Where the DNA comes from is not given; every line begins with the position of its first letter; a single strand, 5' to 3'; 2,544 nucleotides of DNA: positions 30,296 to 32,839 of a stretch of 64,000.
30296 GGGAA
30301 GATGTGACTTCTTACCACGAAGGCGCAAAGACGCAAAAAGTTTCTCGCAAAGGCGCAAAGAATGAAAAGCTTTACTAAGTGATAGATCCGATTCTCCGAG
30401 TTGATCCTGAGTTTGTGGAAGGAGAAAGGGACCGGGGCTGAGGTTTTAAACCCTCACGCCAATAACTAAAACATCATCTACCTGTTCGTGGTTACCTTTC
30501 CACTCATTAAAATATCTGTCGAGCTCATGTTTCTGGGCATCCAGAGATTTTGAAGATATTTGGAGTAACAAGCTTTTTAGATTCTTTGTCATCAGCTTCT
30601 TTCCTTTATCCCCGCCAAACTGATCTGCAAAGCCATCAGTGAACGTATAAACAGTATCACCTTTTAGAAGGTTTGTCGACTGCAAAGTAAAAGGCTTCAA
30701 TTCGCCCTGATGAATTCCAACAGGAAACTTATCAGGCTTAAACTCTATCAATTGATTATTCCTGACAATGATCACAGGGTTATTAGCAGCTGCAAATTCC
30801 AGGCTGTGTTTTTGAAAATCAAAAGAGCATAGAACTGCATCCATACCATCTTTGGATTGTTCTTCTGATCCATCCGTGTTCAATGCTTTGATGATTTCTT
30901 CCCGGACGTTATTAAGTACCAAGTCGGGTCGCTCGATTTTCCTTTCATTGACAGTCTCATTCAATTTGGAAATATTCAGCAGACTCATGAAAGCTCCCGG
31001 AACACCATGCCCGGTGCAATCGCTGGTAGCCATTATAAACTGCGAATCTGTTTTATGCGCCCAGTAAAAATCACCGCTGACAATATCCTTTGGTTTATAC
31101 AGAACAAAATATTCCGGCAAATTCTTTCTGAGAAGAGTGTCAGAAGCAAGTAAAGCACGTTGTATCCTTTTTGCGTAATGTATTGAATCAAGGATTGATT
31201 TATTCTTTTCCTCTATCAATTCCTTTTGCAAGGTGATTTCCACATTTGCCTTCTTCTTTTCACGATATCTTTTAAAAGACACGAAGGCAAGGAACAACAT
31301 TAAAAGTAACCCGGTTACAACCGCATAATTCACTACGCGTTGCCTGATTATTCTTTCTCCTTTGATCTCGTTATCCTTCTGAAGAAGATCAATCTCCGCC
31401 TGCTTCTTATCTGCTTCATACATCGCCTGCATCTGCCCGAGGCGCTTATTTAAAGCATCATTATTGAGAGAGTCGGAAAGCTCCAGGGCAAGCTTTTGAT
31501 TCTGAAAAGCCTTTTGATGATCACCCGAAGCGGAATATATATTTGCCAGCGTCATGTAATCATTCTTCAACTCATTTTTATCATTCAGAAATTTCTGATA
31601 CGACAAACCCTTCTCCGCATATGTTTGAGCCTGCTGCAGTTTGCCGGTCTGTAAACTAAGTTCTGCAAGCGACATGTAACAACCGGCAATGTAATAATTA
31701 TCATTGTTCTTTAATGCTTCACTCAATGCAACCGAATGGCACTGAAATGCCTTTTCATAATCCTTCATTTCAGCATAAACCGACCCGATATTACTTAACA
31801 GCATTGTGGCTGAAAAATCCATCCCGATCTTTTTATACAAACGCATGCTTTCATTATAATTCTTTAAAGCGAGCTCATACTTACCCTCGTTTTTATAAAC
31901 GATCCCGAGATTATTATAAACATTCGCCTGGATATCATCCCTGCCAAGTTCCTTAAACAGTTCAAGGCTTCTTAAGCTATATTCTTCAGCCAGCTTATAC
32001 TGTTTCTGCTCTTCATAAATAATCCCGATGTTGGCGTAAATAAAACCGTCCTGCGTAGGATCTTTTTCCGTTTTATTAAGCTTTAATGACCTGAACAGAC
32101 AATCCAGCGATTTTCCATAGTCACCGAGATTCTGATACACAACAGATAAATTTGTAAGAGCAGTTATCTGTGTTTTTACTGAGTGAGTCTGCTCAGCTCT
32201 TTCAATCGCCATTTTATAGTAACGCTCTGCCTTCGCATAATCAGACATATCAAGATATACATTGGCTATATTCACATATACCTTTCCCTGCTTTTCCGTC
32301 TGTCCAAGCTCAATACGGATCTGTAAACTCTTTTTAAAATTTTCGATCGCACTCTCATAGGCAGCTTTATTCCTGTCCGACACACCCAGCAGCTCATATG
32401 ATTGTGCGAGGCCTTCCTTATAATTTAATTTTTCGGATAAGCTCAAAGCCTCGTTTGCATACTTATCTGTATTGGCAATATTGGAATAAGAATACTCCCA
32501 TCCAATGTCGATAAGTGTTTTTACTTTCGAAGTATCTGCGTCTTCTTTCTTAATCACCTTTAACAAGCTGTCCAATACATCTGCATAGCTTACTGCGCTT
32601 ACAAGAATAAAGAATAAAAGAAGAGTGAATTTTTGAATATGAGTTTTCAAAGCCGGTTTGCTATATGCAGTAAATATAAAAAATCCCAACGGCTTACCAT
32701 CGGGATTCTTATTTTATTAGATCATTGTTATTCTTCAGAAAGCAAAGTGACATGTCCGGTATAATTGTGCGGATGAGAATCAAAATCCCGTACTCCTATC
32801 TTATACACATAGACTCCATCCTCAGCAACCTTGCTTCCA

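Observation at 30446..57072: Six paralogous membrane sensor phosphatases (PP2C/SpoIIE-like) with no partner-switching components in cis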

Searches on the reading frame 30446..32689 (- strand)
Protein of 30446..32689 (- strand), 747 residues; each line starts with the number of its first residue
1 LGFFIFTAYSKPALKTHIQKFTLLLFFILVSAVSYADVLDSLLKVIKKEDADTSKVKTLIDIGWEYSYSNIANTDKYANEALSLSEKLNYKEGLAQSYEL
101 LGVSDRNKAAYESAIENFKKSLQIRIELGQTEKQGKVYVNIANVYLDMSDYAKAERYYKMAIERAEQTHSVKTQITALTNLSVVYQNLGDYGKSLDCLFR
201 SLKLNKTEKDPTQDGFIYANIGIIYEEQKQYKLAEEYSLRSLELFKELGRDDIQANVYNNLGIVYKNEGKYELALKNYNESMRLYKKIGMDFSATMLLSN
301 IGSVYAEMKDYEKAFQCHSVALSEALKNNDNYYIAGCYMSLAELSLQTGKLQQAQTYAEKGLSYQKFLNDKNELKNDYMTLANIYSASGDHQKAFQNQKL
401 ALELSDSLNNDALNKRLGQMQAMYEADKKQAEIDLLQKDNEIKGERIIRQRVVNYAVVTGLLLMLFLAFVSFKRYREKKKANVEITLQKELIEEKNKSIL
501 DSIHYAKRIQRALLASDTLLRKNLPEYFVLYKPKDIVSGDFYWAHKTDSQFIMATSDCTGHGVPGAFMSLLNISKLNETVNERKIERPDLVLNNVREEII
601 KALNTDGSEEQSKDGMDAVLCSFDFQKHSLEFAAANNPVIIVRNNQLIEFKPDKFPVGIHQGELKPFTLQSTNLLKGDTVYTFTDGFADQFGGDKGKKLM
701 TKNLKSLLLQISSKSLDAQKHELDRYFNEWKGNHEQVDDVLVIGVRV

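Call 3: search_protein_families(library=pfam, proteins=[window:30446-32689:-], max_evalue=0.01)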
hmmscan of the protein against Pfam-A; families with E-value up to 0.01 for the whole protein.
window:30446-32689:- (747 aa): 15 families
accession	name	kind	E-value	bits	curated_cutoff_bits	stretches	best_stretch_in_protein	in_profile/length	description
PF13424.12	TPR_12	-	1.3e-41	141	30.1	4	218-287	6-77/77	Tetratricopeptide repeat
PF00515.34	TPR_1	-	4.8e-27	93.1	27.8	2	136-165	2-31/34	Tetratricopeptide repeat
PF07719.23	TPR_2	-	1.4e-23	81.4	27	2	255-286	1-32/34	Tetratricopeptide repeat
PF13181.12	TPR_8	-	5.8e-23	79.5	25.7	2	136-167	2-33/34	Tetratricopeptide repeat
PF13374.12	TPR_10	-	2.5e-20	72.2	27.5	1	138-169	5-36/42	Tetratricopeptide repeat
PF07228.17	SpoIIE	-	4.4e-19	69.6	25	1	549-747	3-191/192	Stage II sporulation protein E (SpoIIE)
PF13176.12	TPR_7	-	1.7e-14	53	27.9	0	138-166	2-32/36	Tetratricopeptide repeat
PF17874.7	TPR_MalT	-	1.2e-10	41.6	45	2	253-396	38-182/336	MalT-like TPR region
PF13431.12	TPR_17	-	1e-09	38.3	24.4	0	255-275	13-33/34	Tetratricopeptide repeat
PF14938.12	SNAP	-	1.6e-08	34.8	25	2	230-365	89-226/282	Soluble NSF attachment protein, SNAP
PF13428.12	TPR_14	-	7.5e-08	32.8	23.5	0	139-167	5-33/44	Tetratricopeptide repeat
PF10602.15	RPN7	-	4.8e-07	30.1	29.6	1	106-245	7-143/174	26S proteasome subunit RPN7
PF10516.15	SHNi-TPR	-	2e-06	27.6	21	0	337-365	3-31/38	SHNi-TPR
PF14559.12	TPR_19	-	0.006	17.3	25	0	111-167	7-57/68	Tetratricopeptide repeat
PF13432.12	TPR_16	-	0.0097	16.8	32.7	0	141-165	3-27/65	Tetratricopeptide repeat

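Call 12: search_protein_families(library=ncbifam, proteins=[window:30446-32689:-], max_evalue=0.01)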
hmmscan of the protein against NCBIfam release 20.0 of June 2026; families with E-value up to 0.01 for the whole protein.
window:30446-32689:- (747 aa): 14 families
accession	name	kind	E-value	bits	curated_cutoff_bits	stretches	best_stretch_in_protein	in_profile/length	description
NF038263.1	prot_phos_SiaA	equivalog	4e-46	157.8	700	1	490-747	402-657/658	biofilm regulation protein phosphatase SiaA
NF053520.1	HK_Porph_FimS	equivalog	1e-26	93.4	600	2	189-497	98-396/618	sensor histidine kinase FimS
NF041717.1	HaaA_phane_TPR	equivalog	1.8e-22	79.3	1125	2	160-410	537-787/882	cyclophane-containing RiPP biosynthesis TPR protein HaaT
NF053617.1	SARPRegAfsRStmc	equivalog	5.8e-15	54.3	1430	1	152-410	710-971/986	SARP-family global regulator AfsR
NF002725.1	PRK02603.1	equivalog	2.5e-13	50.4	143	3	91-189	31-120/173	photosystem I assembly protein Ycf3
NF052312.1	T9SS_PorW_SprE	equivalog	3.5e-12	45.8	250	2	73-176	268-369/716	type IX secretion system periplasmic lipoprotein PorW/SprE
NF053720.1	NsdA_fam_reg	subfamily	1.6e-10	41.1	75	2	224-426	210-419/432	NsdA family TPR-like regulatory protein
NF040586.1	FxSxx_TPR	equivalog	4.4e-10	38.7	300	1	231-399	488-664/830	FxSxx-COOH system tetratricopeptide repeat protein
NF040959.1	MamA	equivalog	6.9e-09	35.4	200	3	101-243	77-201/204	magnetosome protein MamA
NF053779.1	BT3442_fam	equivalog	8.7e-06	24.7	940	2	96-244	103-251/563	BT3442 family protein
NF033762.1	social_mot_Tgl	equivalog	2.3e-05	23.8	225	1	111-231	82-186/252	social motility TPR repeat lipoprotein Tgl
TIGR02552.1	LcrH_SycD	equivalog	5.8e-05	22.8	104.8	0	101-173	58-127/136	SycD/LcrH family type III secretion system chaperone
NF050135.1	DNAbindNdsB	equivalog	0.00012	20.8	700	0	337-439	377-476/482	DNA-binding protein NsdB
NF033920.0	C39_PA2778_fam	equivalog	0.0042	16.5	150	0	132-203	187-252/255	PA2778 family cysteine peptidase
